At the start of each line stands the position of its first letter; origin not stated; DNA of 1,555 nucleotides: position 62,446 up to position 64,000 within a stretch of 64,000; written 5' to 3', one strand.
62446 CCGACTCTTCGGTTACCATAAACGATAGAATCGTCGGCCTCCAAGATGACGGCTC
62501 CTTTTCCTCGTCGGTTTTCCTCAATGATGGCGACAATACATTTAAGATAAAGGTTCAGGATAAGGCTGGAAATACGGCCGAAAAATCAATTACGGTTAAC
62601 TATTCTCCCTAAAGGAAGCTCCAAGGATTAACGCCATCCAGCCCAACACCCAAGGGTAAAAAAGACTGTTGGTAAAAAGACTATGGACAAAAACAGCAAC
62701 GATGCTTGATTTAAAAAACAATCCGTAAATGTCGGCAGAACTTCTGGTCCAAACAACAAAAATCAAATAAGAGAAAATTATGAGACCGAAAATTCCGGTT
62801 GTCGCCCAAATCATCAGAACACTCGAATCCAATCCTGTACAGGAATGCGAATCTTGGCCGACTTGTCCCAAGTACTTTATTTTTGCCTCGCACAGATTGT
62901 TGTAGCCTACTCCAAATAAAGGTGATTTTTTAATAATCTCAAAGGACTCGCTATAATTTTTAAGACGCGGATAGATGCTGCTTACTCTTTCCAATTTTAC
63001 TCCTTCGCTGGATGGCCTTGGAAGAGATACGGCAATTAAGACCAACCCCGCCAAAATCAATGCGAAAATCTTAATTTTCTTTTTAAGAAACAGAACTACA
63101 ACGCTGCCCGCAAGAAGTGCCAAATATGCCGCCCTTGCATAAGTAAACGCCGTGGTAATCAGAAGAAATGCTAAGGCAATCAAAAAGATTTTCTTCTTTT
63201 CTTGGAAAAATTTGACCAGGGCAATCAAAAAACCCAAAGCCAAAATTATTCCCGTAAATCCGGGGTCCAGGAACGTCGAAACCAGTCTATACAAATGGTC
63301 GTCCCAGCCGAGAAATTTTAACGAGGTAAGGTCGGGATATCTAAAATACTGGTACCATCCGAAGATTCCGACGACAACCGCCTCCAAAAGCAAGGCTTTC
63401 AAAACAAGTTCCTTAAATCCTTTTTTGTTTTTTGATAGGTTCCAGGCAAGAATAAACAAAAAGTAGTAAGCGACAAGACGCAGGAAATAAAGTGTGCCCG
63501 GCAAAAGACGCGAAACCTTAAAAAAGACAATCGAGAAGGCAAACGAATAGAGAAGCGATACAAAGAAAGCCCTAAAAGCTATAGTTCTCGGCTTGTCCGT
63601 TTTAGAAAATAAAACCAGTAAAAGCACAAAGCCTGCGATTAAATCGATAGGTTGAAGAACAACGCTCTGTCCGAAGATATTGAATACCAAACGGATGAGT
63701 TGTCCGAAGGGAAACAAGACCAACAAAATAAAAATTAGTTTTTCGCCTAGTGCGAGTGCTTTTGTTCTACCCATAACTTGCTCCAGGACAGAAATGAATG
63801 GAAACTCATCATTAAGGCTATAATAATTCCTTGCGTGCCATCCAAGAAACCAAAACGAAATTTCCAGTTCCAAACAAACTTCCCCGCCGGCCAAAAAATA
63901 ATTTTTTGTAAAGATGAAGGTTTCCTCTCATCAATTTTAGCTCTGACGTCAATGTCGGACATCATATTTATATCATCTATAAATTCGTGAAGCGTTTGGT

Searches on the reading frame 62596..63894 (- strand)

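Call 37: search_protein_families(library=pfam, proteins=[window:62596-63894:-], max_evalue=0.001)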
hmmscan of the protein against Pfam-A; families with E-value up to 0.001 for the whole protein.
window:62596-63894:- (432 aa): 1 family
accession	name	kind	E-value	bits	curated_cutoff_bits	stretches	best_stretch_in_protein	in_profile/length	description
PF04932.20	Wzy_C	-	2.3e-16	60.4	31.7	1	240-374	2-148/149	O-Antigen ligase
